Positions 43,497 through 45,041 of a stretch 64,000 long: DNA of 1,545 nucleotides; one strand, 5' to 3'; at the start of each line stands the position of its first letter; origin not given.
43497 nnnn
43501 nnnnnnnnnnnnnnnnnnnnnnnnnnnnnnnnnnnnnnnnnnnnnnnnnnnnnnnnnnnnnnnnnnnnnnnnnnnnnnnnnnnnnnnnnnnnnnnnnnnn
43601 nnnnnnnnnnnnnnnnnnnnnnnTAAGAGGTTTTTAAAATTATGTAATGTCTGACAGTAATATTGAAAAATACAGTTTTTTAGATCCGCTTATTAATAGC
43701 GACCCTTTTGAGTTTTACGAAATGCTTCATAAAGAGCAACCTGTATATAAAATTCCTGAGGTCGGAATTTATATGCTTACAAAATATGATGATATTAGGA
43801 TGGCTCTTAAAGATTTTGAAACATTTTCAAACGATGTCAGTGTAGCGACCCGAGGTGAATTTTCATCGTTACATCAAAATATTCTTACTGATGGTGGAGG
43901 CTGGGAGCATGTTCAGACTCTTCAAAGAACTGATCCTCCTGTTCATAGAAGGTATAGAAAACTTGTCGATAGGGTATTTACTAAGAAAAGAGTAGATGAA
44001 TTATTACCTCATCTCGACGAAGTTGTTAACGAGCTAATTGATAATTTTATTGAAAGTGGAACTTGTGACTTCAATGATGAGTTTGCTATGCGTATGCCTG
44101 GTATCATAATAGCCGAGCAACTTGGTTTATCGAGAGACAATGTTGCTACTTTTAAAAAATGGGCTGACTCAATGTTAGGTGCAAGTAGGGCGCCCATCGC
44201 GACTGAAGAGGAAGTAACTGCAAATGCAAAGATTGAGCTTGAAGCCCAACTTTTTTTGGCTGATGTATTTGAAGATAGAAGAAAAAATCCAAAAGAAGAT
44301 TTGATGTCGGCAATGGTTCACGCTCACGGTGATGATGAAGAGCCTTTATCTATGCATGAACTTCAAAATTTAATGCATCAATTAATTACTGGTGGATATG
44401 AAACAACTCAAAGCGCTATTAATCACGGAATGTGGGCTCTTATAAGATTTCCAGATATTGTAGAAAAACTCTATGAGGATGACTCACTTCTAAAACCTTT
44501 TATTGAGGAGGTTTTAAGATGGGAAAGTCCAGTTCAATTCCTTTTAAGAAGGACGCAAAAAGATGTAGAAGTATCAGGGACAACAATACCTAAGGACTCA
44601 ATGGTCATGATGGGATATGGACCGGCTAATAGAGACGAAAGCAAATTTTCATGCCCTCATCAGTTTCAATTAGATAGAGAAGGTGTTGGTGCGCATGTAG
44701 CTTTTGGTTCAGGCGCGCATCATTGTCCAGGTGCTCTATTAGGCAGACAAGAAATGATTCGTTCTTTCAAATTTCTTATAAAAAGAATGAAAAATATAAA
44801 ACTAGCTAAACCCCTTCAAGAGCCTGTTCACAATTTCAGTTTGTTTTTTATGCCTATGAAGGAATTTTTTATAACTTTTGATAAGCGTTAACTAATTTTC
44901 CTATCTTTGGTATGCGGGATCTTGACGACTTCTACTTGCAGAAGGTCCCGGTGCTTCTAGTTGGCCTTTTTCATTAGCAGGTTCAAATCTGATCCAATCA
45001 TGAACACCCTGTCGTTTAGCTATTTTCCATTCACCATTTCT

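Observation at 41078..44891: KstD-like flavoprotein - NmrA-like reductase - cytochrome P450 operon next to KshA-like Rieske oxygenases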

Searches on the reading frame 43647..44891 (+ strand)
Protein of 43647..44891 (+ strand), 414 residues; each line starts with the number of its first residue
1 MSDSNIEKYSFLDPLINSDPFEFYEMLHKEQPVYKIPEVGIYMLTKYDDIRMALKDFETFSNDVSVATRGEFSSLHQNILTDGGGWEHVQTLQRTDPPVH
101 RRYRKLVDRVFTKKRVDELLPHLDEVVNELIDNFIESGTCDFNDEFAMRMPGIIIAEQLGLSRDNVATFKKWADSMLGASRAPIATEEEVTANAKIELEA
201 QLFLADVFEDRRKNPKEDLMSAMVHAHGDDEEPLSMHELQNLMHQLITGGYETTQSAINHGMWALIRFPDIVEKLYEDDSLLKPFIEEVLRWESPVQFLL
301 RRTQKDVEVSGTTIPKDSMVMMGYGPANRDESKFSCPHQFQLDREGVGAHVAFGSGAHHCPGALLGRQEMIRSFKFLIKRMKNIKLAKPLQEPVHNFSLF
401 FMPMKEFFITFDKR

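Call 4: search_protein_families(library=pfam, proteins=[window:43647-44891:+])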
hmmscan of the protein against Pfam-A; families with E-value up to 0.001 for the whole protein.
window:43647-44891:+ (414 aa): 1 family
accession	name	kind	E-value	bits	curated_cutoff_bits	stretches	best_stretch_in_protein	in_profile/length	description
PF00067.27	p450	-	4.3e-27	95.4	22.8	1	212-409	232-460/462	Cytochrome P450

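Call 5: search_protein_families(library=ncbifam, proteins=[window:43647-44891:+])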
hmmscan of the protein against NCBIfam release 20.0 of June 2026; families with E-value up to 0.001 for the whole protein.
window:43647-44891:+ (414 aa): 10 families
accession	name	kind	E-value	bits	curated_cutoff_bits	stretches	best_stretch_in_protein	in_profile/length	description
TIGR04538.1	P450_cycloAA_1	subfamily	1.3e-55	188.9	500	1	12-388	3-373/395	cytochrome P450, cyclodipeptide synthase-associated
NF041802.1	P450_SolI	exception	1.9e-42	145.2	850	1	13-404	25-415/424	solanimycin biosynthesis cytochrome P450 SolI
NF041177.1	Cyp119_Thmprot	equivalog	5.8e-41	140.5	680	1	21-396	2-353/368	cytochrome P450 Cyp119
NF045816.1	PentlenlactSyn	equivalog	6e-34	117.4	700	1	27-391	22-376/396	pentalenolactone synthase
TIGR04458.1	CYP450_TxtE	equivalog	2.9e-32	111.8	500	1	13-404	6-395/403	4-nitrotryptophan synthase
TIGR04515.1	P450_rel_GT_act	subfamily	6.3e-24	85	343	1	92-359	88-337/386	P450-derived glycosyltransferase activator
NF050147.1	aminopyruv_ApyO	equivalog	1.5e-15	56.8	525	1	50-389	47-400/444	RiPP biosynthesis cytochrome P450 ApyO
NF045812.1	PentlenOxigase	equivalog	5.1e-13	48.7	800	1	211-374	214-402/444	pentalenene oxygenase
NF051859.1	AlbFlvMonOxTrpSyn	equivalog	1.1e-10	40.6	700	1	94-362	102-408/457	bifunctional albaflavenone monooxygenase/terpene synthase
NF053744.1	FAProxCypCBc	equivalog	6.7e-10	38.1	600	1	90-382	82-385/416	CYP152 family fatty-acid peroxygenase CypC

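Call 17: search_solved_structures(query=window:43647-44891:+, show_alignments=1)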
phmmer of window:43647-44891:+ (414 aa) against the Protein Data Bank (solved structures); distinct sequences matched with E-value up to 0.001: 491 (the best 60 are shown).
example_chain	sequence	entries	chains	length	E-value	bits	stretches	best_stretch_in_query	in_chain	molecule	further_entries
8vxi_A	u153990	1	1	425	8.2e-55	189.8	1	19-397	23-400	CYP125MRCA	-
6gmf_A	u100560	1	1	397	2.6e-54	188.1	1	14-386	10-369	Putative cytochrome P450 hydroxylase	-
8vxg_A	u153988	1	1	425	1e-53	186.2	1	19-397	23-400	CYP125MRCA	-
6dcd_A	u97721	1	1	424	2e-50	175.3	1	11-393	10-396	Cytochrome P450 150A6 Cyp150A6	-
1z8q_A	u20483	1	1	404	2.3e-50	175.1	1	19-398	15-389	6-deoxyerythronolide B hydroxylase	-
1egy_A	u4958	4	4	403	5.8e-50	173.8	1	19-398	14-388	CYTOCHROME P450ERYF | CYTOCHROME P450 107A1 | CYTOCHROME P450 ERYF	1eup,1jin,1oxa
4rm4_A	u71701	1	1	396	6.5e-50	173.6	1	19-385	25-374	Cytochrome P450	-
1jip_A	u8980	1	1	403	8.3e-50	173.3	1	19-398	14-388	CYTOCHROME P450 107A1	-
1z8p_A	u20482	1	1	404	8.4e-50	173.3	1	19-398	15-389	6-deoxyerythronolide B hydroxylase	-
1jio_A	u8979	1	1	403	1.1e-49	172.8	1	19-398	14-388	CYTOCHROME P450 107A1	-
1z8o_A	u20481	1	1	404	1.1e-49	172.8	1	19-398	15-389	6-deoxyerythronolide B hydroxylase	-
8w6z_A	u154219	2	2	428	2.3e-49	171.8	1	18-388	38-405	Cytochrome P450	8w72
8fz8_A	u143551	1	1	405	9.1e-49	169.9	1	7-388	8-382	Cytochrome P450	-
6xa2_A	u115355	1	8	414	1.2e-48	169.4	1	39-387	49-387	TamI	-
6xa3_A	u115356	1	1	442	1.5e-48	169.1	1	39-387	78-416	TamI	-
8yhn_A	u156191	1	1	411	1.7e-48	168.9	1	93-393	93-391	Cytochrome P450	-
5z9i_A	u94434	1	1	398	4.4e-48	167.6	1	93-392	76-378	Putative P450-like enzyme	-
2whw_A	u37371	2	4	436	5.7e-48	167.2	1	18-386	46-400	CYTOCHROME P450 MONOOXYGENASE | CYTOCHROME P450 HYDROXYLASE PIKC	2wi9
2vz7_A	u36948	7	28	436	5.7e-48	167.2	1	18-386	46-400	CYTOCHROME P450 MONOOXYGENASE | CYTOCHROME P450 HYDROXYLASE PIKC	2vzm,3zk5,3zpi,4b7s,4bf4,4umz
2bvj_A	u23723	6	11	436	6.3e-48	167.1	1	18-386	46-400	CYTOCHROME P450 MONOOXYGENASE | CYTOCHROME P450 HYDROXYLASE PIKC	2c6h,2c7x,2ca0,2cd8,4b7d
4yzr_A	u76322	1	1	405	1.7e-47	165.6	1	19-389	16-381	Polyketide biosynthesis cytochrome P450 PksS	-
5z9j_A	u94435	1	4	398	3e-47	164.8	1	93-392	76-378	Putative P450-like enzyme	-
8fie_A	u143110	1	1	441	4.5e-47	164.3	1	13-395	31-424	Cytochrome P450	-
6m4s_A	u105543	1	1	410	5.2e-47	164.1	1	9-391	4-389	Cytochrome P450 hydroxylase sb21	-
5xjn_A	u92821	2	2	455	6.2e-47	163.8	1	12-369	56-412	Cytochrome P450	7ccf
5gwe_A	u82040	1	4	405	6.4e-47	163.8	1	14-369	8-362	Cytochrome P450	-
8gue_A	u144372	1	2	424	1.1e-46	163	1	18-386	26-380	Cytochrome P450 monooxygenase PikC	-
8fib_A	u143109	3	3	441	1.2e-46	162.9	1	13-395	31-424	Cytochrome P450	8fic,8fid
7xbm_A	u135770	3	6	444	1.3e-46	162.8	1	18-386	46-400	Cytochrome P450 monooxygenase PikC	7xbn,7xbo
7wex_A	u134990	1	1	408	2.5e-46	161.8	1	8-389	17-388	Cytochrome P450 hydroxylase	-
7y97_A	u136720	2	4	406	2.9e-46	161.6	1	19-402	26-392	Cytochrome P450 monooxygenase YjiB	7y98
7y9o_A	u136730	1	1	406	5.1e-46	160.8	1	19-397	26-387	Cytochrome P450 monooxygenase YjiB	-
8rtv_A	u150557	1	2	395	8.6e-46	160.1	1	88-387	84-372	Cytochrome P450-family protein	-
5cje_A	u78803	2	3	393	1.1e-45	159.6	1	93-389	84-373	Cytochrome P450 hydroxylase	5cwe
5vws_A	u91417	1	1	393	1.6e-45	159.2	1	21-381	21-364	Cytochrome P450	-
5ysm_A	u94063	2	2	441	3.7e-45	157.9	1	93-399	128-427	Cytochrome P450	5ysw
4mm0_A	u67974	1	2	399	9.2e-45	156.7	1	86-387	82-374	P450-like monooxygenase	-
6gk5_A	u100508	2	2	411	1.5e-44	156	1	38-391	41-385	Cytochrome P450 CYP267B1 protein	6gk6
2wm4_A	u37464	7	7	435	2.8e-44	155.1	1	39-410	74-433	PUTATIVE CYTOCHROME P450 124 | Methyl-branched lipid omega-hydroxylase | CYP124 in complex with inhibitor carbethoxyhexyl imidazole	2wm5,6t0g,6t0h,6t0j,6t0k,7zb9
5hdi_A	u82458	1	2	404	2.5e-43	152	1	18-385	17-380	Cytochrome P450 144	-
4ggv_A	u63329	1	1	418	4.9e-43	151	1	92-382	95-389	Cytochrome P450 superfamily protein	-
6l39_A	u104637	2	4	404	3.2e-42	148.3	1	92-389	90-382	Cytochrome P450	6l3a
8fjo_A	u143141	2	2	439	1.4e-41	146.2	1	40-407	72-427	Cytochrome P450 124A1, Cyp124A1 | Cytochrome P450 124A1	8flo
6cvc_A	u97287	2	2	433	1.5e-41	146.1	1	40-406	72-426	Cytochrome P450 124A1, Cyp124A1 | Cytochrome P450 124A1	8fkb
8gdi_A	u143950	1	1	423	1.5e-41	146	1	40-405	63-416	Cytochrome P450 124A1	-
6ldl_A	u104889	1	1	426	3.7e-41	144.8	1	16-399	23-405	Cytochrome P450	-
6gii_A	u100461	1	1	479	5.5e-41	144.2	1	16-399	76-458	Cytochrome P450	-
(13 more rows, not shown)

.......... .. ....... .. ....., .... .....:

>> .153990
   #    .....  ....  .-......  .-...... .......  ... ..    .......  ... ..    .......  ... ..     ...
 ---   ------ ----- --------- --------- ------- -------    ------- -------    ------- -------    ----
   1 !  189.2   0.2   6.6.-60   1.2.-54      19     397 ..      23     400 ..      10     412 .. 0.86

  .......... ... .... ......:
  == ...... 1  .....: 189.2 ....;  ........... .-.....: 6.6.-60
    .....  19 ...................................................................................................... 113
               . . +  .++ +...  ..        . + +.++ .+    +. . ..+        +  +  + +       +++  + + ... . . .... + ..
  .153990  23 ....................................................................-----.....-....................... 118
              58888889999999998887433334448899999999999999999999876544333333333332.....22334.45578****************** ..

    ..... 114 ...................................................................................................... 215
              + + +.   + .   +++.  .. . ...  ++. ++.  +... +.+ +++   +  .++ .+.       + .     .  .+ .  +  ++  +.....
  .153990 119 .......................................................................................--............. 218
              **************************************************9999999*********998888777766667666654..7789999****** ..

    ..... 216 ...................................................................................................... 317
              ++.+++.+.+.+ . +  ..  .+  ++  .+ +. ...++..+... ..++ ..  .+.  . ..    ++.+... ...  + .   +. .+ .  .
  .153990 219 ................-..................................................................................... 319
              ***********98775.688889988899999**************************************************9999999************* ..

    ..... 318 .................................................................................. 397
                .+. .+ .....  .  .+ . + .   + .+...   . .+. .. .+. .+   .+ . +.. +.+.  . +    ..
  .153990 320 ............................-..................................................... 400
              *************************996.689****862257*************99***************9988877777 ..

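Call 53: find_homologous_proteins(query=window:43647-44891:+, max_evalue=1e-20)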
Query window:43647-44891:+ (414 aa): 1747 proteins with E <= 1e-20 among 5677 candidates; the best 120 are listed.
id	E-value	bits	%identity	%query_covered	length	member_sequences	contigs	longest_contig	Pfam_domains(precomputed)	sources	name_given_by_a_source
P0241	1.1e-264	896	92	100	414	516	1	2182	PF00067.28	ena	-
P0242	1.2e-251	853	87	100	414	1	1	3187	PF00067.28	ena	-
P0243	6.5e-248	841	86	100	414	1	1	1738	PF00067.28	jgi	-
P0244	1.2e-247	840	86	100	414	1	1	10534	PF00067.28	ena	-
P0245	1.4e-247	839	86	100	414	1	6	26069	PF00067.28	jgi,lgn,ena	-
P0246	3.0e-247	838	86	100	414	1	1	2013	PF00067.28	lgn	-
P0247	5.4e-247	838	86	100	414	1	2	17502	PF00067.28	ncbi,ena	-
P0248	6.4e-247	837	86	100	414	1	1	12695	PF00067.28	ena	-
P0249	7.5e-247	837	85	100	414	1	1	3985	PF00067.28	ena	-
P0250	1.2e-246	836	86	100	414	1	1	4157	PF00067.28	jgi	-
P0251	1.5e-246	836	86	100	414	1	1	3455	PF00067.28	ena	-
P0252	2.3e-246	835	85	100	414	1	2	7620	PF00067.28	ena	-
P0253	2.3e-246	835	85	100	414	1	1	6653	PF00067.28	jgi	-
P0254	2.6e-246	835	86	100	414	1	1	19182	PF00067.28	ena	-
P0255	5.7e-246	834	85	100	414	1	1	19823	PF00067.28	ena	-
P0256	5.8e-246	834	85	100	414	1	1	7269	PF00067.28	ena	-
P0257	8.1e-246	834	85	100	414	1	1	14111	PF00067.28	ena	-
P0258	1.2e-245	833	85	100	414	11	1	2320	PF00067.28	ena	-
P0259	1.3e-245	833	85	100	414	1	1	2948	PF00067.28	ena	-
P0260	1.4e-245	833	85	100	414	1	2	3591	PF00067.28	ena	-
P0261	1.4e-245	833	85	100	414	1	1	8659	PF00067.28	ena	-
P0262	1.6e-245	833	85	100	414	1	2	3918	PF00067.28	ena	-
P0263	3.1e-245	832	85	100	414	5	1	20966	PF00067.28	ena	-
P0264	1.3e-243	826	88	100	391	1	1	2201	PF00067.28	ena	-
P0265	1.0e-242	823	89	100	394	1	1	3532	PF00067.28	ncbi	-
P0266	3.4e-241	818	87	97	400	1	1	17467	PF00067.28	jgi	jgi:cytochrome P450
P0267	2.4e-223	760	77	100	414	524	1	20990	PF00067.28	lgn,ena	-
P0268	3.5e-219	746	75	100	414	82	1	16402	PF00067.28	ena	-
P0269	5.6e-218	742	99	79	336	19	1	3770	PF00067.28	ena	-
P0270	6.7e-210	715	72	100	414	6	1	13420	PF00067.28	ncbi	-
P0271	1.2e-202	692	70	97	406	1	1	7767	PF00067.28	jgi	jgi:cytochrome P450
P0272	3.2e-202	690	70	97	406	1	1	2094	PF00067.28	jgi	jgi:cytochrome P450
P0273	1.8e-201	688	70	100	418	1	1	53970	PF00067.28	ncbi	ncbi:MAG: cytochrome P450 [Pseudomonadales bacterium]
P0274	3.9e-201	687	70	99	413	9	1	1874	PF00067.28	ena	-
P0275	1.6e-200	685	69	100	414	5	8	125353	PF00067.28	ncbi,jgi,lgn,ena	-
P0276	2.7e-199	680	68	100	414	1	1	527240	PF00067.28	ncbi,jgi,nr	ncbi:MAG: cytochrome P450 [Gammaproteobacteria bacterium]|jgi:cytochrome P450|nr:cytochrome P450 [Ga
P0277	4.1e-199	680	68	100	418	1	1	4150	PF00067.28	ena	-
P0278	5.6e-199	679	68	100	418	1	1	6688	PF00067.28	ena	-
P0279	5.6e-199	679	70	99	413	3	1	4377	PF00067.28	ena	-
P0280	6.6e-199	679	68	100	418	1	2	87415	PF00067.28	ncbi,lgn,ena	-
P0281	1.3e-198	678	68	100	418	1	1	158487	PF00067.28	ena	-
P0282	1.5e-198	678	68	100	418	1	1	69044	PF00067.28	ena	-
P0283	1.6e-198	678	68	100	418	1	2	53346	PF00067.28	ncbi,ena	-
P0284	1.8e-198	678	68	100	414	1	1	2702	PF00067.28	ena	-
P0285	2.3e-198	677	70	99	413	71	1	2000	PF00067.28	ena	-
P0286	2.4e-198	677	69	99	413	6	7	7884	PF00067.28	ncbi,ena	-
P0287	3.3e-198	677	68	100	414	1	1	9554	PF00067.28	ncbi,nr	ncbi:MAG: cytochrome P450 [Gammaproteobacteria bacterium]|nr:cytochrome P450 [Gammaproteobacteria ba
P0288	5.5e-198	676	69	99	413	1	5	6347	PF00067.28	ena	-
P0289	5.6e-198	676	69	99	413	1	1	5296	PF00067.28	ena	-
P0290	9.0e-198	675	70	98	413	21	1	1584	PF00067.28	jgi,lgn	-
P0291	1.1e-197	675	69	99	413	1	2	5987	PF00067.28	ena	-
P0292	1.2e-197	675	69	99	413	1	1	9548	PF00067.28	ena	-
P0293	2.4e-197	674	69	99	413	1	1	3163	PF00067.28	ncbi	-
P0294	3.1e-197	674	68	100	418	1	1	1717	PF00067.28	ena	-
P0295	3.8e-197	673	69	99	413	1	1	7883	PF00067.28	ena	-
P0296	5.0e-197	673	69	100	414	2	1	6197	PF00067.28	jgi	jgi:cytochrome P450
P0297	5.2e-197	673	69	99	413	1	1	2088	PF00067.28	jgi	jgi:cytochrome P450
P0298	7.2e-197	672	68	100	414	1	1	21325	PF00067.28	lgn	-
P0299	7.3e-197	672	69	99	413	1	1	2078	PF00067.28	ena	-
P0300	1.1e-196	672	69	99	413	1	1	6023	PF00067.28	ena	-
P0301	1.2e-196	672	69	99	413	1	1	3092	PF00067.28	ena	-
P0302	3.0e-196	670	69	99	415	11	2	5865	PF00067.28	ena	-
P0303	1.7e-195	668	67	100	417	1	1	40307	PF00067.28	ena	-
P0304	4.4e-195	667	66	100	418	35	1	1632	PF00067.28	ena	-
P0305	8.4e-195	666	67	100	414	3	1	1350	PF00067.28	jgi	jgi:cytochrome P450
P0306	9.1e-194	662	68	98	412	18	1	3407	PF00067.28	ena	-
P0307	1.0e-193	662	66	100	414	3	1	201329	PF00067.28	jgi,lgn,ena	-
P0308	3.2e-193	660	67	100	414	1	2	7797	PF00067.28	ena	-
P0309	2.4e-192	658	67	98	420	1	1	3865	PF00067.28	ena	-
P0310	4.5e-192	657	66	100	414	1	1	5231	PF00067.28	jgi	-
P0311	6.2e-192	656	66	100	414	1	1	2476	PF00067.28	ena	-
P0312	1.1e-191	655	67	98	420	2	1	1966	PF00067.28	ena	-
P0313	1.2e-191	655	67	98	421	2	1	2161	PF00067.28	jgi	-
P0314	1.8e-191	655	91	77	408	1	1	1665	PF00486.35,PF00067.28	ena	-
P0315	5.4e-191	653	66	99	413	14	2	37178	PF00067.28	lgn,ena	-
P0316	6.0e-191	653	67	98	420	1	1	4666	PF00067.28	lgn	-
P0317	6.0e-191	653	67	98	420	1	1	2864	PF00067.28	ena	-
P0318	6.5e-190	650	67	97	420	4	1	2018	PF00067.28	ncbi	-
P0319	6.7e-190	650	67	98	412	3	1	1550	PF00067.28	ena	-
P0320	1.2e-189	649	65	100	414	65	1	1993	PF00067.28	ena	-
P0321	1.3e-189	649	67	98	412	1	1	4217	PF00067.28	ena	-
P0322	2.5e-189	648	67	98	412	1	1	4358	PF00067.28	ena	-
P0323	1.2e-188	645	65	100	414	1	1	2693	PF00067.28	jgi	-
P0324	6.4e-188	643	65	100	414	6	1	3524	PF00067.28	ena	-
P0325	6.9e-188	643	67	97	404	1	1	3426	PF00067.28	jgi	-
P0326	1.4e-187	642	66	99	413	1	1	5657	PF00067.28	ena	-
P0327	3.7e-187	640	67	98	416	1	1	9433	PF00067.28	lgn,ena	-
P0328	4.7e-187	640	66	99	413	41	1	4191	PF00067.28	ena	-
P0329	1.2e-186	639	66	99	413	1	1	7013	PF00067.28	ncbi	-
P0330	1.2e-186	639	66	99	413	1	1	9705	PF00067.28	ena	-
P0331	1.3e-186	639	66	98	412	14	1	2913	PF00067.28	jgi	-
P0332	1.6e-186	638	66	99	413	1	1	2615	PF00067.28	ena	-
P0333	1.6e-186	638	66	99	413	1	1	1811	PF00067.28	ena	-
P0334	3.1e-186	637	66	99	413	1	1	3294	PF00067.28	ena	-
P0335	3.2e-186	637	66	99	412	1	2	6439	PF00067.28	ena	-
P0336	3.2e-186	637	66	99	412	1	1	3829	PF00067.28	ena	-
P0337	3.3e-186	637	66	99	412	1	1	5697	PF00067.28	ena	-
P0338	3.3e-186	637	65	99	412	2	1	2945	PF00067.28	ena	-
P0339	4.4e-186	637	65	99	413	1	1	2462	PF00067.28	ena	-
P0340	5.8e-186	637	66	99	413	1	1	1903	PF00067.28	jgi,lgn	jgi:cytochrome P450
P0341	6.1e-186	636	65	99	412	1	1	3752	PF00067.28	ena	-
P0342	8.1e-186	636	65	99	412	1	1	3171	PF00067.28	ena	-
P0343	1.1e-185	636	66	99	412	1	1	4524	PF00067.28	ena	-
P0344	1.6e-185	635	66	99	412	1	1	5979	PF00067.28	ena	-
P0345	1.6e-185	635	65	99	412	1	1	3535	PF00067.28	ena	-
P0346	1.8e-185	635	63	100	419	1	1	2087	PF00067.28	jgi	-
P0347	4.1e-185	634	65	98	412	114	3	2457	PF00067.28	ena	-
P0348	7.9e-185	633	65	99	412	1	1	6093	PF00067.28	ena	-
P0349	1.4e-184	632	64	100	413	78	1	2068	PF00067.28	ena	-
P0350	1.6e-184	632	65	99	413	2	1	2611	PF00067.28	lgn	-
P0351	2.1e-184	631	64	99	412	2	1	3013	PF00067.28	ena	-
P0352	2.8e-184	631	65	98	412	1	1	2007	PF00067.28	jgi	-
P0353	3.1e-184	631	64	100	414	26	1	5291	PF00067.28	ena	-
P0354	3.1e-184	631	64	99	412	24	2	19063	PF00067.28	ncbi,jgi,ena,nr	ncbi:MAG: cytochrome [Gammaproteobacteria bacterium]|nr:cytochrome [Gammaproteobacteria bacterium]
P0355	3.6e-183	627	64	99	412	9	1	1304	PF00067.28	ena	-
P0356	6.1e-183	627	64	99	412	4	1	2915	PF00067.28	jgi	jgi:cytochrome P450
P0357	1.0e-182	626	67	94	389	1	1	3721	PF00067.28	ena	-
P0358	4.7e-182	624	63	98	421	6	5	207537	PF00067.28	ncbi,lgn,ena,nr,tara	ncbi:MAG: cytochrome [Gammaproteobacteria bacterium]|nr:cytochrome [Gammaproteobacteria bacterium]|t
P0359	1.1e-175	603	64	99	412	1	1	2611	PF00067.28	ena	-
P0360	6.0e-175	600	63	100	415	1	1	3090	PF00067.28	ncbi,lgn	ncbi:MAG: cytochrome P450 [Pseudomonadota bacterium]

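Call 54: find_encoding_contigs(protein=P0276, flank=10000, max_places=1)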
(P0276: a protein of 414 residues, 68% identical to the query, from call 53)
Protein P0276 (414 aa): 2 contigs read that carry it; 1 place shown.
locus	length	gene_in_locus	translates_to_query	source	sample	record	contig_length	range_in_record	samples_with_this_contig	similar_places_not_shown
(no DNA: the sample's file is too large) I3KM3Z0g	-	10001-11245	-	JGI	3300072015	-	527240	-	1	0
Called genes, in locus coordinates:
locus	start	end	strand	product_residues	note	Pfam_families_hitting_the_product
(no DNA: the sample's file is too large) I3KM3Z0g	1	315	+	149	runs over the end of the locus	PF00571:CBS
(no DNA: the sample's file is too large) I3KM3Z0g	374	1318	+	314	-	PF01590:GAF, PF00990:GGDEF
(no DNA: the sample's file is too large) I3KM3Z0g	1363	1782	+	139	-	-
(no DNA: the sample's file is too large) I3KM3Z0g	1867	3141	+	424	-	PF02321:OEP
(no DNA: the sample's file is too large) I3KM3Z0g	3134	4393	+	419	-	PF25919:BSH_CusB, PF25973:BSH_CzcB (weak), PF25954:Beta-barrel_RND_2, PF25975:CzcB_C, PF25989:YknX_C (faint)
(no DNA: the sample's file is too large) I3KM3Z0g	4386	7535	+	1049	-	PF00873:ACR_tran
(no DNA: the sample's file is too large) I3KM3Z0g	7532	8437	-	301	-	PF00106:adh_short, PF08659:KR, PF13561:adh_short_C2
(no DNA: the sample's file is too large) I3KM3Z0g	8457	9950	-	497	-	PF00890:FAD_binding_2, PF01266:DAO, PF03486:HI0933_like (faint), PF12831:FAD_oxidored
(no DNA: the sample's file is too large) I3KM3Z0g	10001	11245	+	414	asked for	PF00067:p450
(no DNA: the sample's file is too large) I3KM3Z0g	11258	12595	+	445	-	PF07690:MFS_1, PF13347:MFS_2, PF07690:MFS_1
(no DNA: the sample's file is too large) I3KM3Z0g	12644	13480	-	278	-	PF07277:SapC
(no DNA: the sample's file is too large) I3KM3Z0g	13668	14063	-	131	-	PF07366:SnoaL, PF12680:SnoaL_2, PF14534:DUF4440 (weak)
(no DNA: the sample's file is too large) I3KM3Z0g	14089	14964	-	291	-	PF00753:Lactamase_B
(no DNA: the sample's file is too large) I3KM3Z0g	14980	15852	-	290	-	PF04909:Amidohydro_2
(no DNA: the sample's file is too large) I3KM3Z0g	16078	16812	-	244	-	-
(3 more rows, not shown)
